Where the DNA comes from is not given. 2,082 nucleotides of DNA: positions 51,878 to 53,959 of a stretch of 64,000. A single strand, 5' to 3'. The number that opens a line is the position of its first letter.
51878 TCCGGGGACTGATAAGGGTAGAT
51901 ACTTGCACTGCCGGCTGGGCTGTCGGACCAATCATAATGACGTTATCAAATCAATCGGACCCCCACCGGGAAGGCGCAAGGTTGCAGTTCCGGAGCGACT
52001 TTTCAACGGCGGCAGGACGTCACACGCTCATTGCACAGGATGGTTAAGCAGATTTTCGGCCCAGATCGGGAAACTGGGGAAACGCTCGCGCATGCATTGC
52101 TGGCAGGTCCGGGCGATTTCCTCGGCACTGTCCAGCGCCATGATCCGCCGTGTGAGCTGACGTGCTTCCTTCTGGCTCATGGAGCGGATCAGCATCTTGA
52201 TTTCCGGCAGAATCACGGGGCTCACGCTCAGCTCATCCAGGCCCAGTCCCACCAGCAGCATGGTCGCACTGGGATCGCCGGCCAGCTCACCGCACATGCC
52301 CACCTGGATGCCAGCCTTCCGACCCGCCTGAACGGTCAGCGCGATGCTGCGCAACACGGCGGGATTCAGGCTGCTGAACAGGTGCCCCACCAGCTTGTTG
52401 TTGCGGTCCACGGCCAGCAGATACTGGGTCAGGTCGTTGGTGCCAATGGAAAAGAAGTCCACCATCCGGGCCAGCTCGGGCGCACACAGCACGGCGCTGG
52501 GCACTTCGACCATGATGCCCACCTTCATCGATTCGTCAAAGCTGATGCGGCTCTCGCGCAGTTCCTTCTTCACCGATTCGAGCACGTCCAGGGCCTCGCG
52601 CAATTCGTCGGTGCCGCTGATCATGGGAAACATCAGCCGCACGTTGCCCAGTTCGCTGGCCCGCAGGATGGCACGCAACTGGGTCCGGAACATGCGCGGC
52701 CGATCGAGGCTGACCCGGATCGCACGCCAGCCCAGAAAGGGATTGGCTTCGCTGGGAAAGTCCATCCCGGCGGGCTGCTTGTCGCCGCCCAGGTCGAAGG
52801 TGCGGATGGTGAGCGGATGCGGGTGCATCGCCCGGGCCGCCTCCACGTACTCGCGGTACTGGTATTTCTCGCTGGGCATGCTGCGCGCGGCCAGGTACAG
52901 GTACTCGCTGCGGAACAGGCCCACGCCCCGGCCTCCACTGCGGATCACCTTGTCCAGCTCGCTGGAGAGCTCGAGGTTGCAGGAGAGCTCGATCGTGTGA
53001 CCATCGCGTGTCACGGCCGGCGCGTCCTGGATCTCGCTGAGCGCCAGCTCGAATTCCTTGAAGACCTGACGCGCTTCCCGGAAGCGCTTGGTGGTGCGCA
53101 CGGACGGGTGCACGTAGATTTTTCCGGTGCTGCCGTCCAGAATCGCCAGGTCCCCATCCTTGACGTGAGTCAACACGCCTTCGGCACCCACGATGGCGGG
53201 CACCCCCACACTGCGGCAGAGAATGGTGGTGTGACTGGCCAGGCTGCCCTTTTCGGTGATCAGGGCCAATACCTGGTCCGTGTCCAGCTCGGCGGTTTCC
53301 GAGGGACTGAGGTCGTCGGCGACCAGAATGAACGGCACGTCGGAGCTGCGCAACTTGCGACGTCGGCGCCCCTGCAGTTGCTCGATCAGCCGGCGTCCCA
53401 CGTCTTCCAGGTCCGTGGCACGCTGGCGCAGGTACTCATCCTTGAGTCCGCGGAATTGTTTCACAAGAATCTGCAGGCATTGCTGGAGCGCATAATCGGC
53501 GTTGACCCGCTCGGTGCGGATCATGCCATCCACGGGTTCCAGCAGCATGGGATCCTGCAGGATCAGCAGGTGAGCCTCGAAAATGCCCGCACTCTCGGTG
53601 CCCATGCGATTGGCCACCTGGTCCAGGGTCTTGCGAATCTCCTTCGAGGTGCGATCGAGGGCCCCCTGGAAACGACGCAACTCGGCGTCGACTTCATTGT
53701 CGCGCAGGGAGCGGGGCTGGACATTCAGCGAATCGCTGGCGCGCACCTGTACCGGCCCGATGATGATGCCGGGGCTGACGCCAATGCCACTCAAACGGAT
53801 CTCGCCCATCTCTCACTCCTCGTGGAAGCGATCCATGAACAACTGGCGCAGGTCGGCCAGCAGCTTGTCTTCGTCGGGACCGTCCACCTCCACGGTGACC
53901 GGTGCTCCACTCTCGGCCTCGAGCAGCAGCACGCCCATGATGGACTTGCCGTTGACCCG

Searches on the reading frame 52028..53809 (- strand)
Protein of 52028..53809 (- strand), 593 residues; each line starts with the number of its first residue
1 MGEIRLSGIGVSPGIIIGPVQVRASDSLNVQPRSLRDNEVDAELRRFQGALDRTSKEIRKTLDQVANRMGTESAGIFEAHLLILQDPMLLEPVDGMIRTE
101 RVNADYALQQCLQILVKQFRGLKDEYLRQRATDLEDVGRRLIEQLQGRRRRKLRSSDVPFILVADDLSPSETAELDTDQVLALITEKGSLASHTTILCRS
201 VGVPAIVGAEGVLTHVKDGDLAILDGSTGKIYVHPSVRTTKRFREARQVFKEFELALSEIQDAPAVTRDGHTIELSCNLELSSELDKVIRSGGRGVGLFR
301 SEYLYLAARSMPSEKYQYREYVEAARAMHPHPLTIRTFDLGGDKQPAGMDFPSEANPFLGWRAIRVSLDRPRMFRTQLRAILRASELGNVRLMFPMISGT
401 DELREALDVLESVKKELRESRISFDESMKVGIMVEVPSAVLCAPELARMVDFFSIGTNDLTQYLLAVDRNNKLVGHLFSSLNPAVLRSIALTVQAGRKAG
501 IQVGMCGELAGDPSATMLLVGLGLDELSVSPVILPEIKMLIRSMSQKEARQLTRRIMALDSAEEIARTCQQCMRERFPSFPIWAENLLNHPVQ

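Call 58: search_protein_families(library=pfam, max_evalue=0.001, proteins=[window:52028-53809:-])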
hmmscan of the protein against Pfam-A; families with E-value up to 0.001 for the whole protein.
window:52028-53809:- (593 aa): 3 families
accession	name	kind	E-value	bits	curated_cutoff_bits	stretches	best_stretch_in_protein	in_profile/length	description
PF02896.24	PEP-utilizers_C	-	4e-108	361.5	22.8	1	259-544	6-291/293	PEP-utilising enzyme, PEP-binding domain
PF05524.18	PEP-utilisers_N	-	1.1e-31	109.9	24.4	1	7-130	1-121/121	PEP-utilising enzyme, N-terminal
PF00391.29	PEP-utilizers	-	8.5e-22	77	23.1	1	160-229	5-72/72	PEP-utilising enzyme, mobile domain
